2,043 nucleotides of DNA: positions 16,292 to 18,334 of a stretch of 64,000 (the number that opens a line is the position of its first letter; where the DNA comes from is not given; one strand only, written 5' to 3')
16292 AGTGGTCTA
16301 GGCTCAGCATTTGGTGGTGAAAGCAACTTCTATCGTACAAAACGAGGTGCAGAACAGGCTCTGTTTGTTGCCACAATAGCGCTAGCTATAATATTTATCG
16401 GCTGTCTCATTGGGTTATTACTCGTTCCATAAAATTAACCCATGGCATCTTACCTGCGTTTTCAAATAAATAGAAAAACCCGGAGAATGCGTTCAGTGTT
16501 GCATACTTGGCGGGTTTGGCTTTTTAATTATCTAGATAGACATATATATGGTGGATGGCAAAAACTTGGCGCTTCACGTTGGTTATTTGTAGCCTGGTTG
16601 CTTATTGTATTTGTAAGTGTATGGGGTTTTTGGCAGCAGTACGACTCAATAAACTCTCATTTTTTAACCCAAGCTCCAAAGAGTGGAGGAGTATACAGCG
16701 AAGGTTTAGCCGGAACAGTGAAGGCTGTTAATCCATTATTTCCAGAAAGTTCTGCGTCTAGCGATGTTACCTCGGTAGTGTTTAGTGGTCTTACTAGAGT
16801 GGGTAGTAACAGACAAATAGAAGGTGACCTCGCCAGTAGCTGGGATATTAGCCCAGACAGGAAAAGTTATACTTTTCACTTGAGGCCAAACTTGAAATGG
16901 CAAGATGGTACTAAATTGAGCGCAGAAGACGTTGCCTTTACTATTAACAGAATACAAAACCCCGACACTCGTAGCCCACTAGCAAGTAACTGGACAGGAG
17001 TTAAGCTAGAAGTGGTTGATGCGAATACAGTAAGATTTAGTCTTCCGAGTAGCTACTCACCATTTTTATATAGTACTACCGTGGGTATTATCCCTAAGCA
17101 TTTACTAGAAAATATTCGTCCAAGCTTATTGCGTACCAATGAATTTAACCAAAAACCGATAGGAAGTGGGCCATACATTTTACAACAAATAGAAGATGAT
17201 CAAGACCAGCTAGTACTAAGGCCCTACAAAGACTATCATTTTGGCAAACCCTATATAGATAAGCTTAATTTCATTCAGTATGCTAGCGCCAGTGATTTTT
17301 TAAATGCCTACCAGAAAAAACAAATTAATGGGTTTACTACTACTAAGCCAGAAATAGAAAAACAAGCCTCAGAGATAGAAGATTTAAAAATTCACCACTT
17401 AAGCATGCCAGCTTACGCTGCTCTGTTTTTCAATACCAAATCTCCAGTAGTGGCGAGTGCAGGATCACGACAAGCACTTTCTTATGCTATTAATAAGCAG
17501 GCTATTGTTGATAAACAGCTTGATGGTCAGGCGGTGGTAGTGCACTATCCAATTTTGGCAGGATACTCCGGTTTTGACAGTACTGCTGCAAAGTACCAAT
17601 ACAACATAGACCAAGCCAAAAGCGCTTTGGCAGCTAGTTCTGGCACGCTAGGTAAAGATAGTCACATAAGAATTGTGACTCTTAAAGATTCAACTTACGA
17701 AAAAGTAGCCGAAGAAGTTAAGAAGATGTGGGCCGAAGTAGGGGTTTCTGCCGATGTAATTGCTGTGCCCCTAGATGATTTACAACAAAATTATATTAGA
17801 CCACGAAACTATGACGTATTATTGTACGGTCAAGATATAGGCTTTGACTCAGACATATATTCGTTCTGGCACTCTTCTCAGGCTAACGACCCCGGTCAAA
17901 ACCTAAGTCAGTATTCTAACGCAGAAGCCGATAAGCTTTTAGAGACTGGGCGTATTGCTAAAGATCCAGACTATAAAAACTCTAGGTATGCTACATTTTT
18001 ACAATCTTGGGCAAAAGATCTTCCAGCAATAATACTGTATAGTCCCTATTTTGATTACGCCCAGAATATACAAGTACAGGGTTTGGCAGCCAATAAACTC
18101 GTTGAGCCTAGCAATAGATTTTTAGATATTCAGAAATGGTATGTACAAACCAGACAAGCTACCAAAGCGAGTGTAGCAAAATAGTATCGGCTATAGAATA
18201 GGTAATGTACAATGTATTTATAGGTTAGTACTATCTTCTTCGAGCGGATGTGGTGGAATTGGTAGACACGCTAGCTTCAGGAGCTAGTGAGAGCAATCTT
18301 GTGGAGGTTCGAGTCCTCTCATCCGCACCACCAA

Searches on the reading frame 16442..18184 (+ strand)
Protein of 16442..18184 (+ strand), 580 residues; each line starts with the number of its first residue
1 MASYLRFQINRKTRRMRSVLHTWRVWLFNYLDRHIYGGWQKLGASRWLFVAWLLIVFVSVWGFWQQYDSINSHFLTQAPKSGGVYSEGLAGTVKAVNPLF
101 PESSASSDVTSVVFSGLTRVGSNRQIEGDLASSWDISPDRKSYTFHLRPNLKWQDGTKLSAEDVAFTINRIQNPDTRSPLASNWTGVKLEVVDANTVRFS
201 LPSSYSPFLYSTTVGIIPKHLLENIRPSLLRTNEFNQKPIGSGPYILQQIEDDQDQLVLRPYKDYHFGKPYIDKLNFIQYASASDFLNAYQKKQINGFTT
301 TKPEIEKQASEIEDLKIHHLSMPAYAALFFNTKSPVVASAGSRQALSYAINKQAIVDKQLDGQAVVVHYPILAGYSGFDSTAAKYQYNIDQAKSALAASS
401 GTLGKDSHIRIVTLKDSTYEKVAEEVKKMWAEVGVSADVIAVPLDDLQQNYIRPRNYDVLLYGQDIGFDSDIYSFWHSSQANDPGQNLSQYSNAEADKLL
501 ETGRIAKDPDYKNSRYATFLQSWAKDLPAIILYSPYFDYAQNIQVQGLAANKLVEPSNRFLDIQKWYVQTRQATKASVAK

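Call 62: search_protein_families(library=pfam, proteins=[window:16442-18184:+], max_evalue=0.001)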
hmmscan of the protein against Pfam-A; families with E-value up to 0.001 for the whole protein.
window:16442-18184:+ (580 aa): 1 family
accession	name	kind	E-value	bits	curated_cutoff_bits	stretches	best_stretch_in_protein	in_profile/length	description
PF00496.27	SBP_bac_5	-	2.3e-71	241.3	32.4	1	126-480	2-362/368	Bacterial extracellular solute-binding proteins, family 5 Middle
